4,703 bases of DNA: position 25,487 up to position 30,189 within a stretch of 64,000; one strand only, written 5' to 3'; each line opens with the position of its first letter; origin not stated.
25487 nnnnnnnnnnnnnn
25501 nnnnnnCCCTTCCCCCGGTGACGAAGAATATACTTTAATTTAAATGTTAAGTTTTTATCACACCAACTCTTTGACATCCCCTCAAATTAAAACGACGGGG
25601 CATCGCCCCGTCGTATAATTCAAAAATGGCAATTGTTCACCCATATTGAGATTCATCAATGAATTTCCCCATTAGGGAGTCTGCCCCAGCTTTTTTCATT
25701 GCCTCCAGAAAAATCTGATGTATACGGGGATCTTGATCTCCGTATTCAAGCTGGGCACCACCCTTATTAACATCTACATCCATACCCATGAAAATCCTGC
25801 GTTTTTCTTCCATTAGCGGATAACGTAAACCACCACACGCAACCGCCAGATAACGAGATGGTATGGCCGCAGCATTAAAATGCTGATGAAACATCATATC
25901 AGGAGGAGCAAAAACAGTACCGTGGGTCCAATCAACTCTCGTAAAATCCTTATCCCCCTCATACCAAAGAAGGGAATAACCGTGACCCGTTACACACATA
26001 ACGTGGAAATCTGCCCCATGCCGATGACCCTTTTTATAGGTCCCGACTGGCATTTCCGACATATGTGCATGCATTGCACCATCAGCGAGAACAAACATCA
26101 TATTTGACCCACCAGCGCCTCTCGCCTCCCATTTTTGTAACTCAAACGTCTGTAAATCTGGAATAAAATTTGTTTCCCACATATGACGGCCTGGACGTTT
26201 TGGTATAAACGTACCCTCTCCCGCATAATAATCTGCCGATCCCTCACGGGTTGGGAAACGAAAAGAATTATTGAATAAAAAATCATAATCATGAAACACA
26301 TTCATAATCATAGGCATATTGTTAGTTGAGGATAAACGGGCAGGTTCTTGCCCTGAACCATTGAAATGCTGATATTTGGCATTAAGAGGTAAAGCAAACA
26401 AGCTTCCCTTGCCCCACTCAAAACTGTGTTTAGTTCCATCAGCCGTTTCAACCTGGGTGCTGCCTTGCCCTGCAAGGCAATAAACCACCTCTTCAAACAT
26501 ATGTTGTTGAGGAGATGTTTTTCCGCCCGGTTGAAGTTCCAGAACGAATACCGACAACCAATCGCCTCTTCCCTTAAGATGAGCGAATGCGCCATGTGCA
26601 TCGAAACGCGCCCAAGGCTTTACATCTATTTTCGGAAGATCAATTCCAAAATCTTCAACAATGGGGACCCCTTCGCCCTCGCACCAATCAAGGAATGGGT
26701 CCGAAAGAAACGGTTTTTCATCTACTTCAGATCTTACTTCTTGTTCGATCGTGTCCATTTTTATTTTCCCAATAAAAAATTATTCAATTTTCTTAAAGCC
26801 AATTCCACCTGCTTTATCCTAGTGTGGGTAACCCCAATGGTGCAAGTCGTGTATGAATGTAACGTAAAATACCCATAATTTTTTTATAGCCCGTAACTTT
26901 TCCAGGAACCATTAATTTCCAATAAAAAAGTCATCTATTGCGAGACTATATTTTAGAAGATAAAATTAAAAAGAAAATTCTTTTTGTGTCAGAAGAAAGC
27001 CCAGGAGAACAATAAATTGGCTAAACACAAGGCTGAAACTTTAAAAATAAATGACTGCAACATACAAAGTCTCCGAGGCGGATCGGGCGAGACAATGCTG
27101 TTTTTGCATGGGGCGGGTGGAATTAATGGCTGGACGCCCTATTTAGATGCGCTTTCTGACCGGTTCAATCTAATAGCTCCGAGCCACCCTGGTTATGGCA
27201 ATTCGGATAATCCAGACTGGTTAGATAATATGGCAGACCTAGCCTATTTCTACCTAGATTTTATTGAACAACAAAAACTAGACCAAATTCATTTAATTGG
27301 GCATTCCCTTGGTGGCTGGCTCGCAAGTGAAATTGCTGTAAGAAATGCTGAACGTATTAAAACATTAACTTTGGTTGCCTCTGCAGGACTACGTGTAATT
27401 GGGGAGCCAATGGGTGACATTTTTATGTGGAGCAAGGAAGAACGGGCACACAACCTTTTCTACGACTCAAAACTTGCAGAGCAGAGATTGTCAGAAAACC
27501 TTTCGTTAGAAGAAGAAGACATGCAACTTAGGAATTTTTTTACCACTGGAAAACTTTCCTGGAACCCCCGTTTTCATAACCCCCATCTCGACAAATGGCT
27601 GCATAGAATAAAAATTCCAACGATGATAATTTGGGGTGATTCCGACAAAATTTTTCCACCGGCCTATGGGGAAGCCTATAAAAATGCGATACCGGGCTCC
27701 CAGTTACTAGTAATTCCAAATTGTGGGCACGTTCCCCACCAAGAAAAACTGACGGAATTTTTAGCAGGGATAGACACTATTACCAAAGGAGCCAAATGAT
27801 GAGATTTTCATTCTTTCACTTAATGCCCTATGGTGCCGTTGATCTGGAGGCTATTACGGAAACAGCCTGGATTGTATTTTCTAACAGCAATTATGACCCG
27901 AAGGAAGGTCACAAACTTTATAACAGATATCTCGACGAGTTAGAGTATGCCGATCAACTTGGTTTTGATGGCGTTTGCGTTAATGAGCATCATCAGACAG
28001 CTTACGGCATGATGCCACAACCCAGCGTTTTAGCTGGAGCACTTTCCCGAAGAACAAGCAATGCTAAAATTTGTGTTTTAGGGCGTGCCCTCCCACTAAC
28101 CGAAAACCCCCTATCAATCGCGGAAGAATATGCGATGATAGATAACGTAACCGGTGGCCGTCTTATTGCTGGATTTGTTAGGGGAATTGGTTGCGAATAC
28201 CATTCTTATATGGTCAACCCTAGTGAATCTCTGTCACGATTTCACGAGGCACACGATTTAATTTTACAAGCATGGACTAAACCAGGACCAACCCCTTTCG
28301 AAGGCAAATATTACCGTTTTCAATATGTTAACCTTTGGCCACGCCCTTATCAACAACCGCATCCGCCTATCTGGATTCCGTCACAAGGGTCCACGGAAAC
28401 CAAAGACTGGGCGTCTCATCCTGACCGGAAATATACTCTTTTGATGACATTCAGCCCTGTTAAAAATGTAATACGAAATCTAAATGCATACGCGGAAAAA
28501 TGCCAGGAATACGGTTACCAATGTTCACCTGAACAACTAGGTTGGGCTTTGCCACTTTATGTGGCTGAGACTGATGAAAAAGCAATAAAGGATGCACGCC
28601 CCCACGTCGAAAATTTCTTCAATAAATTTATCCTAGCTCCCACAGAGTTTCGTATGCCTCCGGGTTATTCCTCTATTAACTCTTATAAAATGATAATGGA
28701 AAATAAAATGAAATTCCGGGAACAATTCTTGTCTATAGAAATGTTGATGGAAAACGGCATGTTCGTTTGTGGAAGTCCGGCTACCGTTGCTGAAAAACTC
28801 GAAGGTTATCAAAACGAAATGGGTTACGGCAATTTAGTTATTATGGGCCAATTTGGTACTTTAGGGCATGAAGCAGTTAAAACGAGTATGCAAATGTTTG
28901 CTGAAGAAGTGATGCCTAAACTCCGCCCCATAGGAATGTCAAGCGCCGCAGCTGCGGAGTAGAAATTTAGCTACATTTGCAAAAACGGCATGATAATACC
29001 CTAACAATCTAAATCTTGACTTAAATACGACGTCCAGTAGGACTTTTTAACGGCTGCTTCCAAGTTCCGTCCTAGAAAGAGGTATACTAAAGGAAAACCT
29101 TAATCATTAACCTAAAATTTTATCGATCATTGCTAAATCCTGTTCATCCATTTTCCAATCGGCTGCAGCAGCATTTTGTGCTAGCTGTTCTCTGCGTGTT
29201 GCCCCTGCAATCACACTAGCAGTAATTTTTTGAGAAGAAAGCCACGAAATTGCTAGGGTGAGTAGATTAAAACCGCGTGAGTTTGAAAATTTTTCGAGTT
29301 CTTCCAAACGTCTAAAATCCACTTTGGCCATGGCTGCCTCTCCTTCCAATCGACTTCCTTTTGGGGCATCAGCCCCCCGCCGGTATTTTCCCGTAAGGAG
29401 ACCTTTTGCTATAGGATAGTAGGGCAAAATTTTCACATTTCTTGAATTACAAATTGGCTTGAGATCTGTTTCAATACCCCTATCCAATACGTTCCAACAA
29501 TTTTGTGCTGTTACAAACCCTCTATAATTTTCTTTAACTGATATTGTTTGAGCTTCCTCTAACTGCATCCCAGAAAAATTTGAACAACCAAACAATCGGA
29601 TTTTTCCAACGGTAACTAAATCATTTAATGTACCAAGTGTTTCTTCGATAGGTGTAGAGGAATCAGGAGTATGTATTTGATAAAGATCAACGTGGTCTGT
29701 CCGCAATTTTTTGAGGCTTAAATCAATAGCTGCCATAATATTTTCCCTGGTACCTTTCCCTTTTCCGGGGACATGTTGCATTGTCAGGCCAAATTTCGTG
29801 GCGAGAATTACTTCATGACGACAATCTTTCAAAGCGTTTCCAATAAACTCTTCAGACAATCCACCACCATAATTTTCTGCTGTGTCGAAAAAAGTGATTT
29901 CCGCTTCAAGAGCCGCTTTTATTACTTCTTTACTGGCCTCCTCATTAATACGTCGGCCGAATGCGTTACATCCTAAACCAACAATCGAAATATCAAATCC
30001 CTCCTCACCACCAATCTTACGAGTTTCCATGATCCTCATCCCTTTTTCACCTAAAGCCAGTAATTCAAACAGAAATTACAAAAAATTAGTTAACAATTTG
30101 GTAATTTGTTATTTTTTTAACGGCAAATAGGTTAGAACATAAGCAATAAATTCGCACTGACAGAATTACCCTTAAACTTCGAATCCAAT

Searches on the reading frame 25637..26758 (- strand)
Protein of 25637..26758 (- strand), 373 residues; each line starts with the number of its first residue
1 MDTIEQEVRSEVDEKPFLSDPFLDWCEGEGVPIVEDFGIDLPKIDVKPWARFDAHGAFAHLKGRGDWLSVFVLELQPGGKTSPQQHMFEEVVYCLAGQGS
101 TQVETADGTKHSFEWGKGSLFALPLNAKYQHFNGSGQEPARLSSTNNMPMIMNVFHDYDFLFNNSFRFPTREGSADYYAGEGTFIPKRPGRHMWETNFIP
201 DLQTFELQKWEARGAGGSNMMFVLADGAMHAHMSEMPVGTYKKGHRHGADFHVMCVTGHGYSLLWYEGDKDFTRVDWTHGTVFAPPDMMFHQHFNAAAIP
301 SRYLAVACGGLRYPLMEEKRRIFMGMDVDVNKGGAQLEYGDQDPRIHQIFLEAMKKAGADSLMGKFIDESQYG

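Call 9: search_protein_families(library=pfam, proteins=[window:25637-26758:-])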
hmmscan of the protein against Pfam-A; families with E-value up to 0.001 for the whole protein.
window:25637-26758:- (373 aa): 1 family
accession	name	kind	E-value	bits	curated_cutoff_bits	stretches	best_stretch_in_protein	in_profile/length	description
PF07883.17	Cupin_2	-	3.9e-06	26.9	27.2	1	72-142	2-66/70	Cupin domain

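Call 68: search_solved_structures(query=window:25637-26758:-, max_evalue=0.00001)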
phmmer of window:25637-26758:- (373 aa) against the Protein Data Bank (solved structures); distinct sequences matched with E-value up to 0.00001: 0.

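Call 69: search_protein_families(library=ncbifam, proteins=[window:25637-26758:-], max_evalue=1e-10)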
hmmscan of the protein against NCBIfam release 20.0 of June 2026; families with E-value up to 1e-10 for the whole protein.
window:25637-26758:- (373 aa): 0 families

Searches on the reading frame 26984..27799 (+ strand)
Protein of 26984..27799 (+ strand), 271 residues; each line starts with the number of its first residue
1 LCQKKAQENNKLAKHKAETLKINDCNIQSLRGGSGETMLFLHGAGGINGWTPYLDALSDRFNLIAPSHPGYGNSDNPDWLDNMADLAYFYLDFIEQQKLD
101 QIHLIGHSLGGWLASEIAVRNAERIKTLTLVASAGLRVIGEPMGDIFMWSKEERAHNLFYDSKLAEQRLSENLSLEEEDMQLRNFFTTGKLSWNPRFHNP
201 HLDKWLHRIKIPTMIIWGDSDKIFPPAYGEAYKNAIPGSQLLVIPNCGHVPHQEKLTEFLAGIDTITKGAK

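Call 9: search_protein_families(library=pfam, proteins=[window:26984-27799:+])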
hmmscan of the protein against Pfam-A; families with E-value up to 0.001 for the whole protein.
window:26984-27799:+ (271 aa): 6 families
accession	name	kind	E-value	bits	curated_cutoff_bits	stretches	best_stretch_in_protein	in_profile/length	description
PF00561.26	Abhydrolase_1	-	6.7e-32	111.5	25.8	2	37-143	2-103/245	alpha/beta hydrolase fold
PF12697.13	Abhydrolase_6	-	4e-22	80.4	26.3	1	39-255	2-210/217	Alpha/beta hydrolase family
PF12146.15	Hydrolase_4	-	3.9e-12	46.4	27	1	61-255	32-238/239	Serine aminopeptidase, S33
PF00975.26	Thioesterase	-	3.4e-06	27.9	26.4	1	41-124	7-90/226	Thioesterase domain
PF06821.19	Ser_hydrolase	-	5.9e-05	23.5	22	0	97-136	52-93/172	Serine hydrolase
PF12695.13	Abhydrolase_5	-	0.00094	19.4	27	0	96-133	53-89/164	Alpha/beta hydrolase family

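Call 69: search_protein_families(library=ncbifam, proteins=[window:26984-27799:+], max_evalue=1e-10)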
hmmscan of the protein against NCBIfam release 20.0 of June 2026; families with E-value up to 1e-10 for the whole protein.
window:26984-27799:+ (271 aa): 23 families
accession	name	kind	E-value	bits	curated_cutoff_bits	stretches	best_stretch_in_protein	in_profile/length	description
NF011457.0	PRK14875.1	equivalog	1.3e-32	113.2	307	1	7-265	102-367/372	acetoin dehydrogenase dihydrolipoyllysine-residue acetyltransferase subunit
NF045632.1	hydroxlase_HsaD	equivalog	2.1e-22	79.4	400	1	8-138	12-142/290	4,5:9,10-diseco-3-hydroxy-5,9,17-trioxoandrosta-1(10),2-diene-4-oate hydrolase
TIGR02427.1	protocat_pcaD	equivalog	4.2e-22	78.8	255.85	1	49-134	28-113/251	3-oxoadipate enol-lactonase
NF051488.1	bifunc_PcaDC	exception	5.1e-22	78.5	390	1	48-134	26-112/375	bifunctional 3-oxoadipate enol-lactonase/4-carboxymuconolactone decarboxylase PcaDC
NF050089.1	i_nPHAscl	equivalog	7.7e-22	77.7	300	1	31-137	14-121/288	intracellular short-chain-length polyhydroxyalkanoate depolymerase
TIGR03695.1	menH_SHCHC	equivalog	5.1e-21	75.2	208.55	1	36-136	3-108/252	2-succinyl-6-hydroxy-2,4-cyclohexadiene-1-carboxylate synthase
NF052610.1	macro_16_ester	equivalog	1.8e-18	66.9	420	0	83-134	77-128/281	alpha/beta fold macrolide esterase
TIGR01250.1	pro_imino_pep_2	subfamily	1.6e-16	60.7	167.65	0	197-263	218-283/288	proline iminopeptidase-family hydrolase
NF051487.1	bifunc_PcaCD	exception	2.3e-16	59.9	430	0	29-133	164-271/413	bifunctional 4-carboxymuconolactone decarboxylase/3-oxoadipate enol-lactonase PcaCD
TIGR01738.1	bioH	equivalog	2.6e-16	60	206.95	0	35-134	3-99/245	pimeloyl-ACP methyl ester esterase BioH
TIGR03343.1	biphenyl_bphD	equivalog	6.1e-16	58.4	462.15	1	22-259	17-272/282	2-hydroxy-6-oxo-6-phenylhexa-2,4-dienoate hydrolase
NF052614.1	AB_fold_OlsI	equivalog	2.5e-15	56.7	385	1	86-256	77-244/272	ornithine lipid biosynthesis O-acyltransferase OlsI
NF033124.1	estX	equivalog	4.6e-15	55.5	600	0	204-263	213-275/280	macrolide esterase EstX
NF002938.0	PRK03592.1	equivalog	1.2e-14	54.4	241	1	12-133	7-129/298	haloalkane dehalogenase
TIGR03611.1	RutD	equivalog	5.6e-14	52.1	238.5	0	35-132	13-112/258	pyrimidine utilization protein D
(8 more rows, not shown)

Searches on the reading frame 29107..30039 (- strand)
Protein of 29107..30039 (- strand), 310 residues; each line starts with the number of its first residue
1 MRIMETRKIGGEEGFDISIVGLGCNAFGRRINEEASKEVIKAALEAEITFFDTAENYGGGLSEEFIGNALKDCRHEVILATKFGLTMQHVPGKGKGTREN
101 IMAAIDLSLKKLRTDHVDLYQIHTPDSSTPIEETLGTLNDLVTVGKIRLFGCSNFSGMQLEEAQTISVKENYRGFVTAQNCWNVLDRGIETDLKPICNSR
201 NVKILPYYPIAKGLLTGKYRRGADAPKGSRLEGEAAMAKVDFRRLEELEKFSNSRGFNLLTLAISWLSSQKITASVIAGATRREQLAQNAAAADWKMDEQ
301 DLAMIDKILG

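Call 9: search_protein_families(library=pfam, proteins=[window:29107-30039:-])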
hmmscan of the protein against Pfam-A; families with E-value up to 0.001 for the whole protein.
window:29107-30039:- (310 aa): 1 family
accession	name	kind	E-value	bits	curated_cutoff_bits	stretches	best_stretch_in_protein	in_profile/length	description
PF00248.27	Aldo_ket_red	-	2e-68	231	24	1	20-308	2-289/291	Aldo/keto reductase family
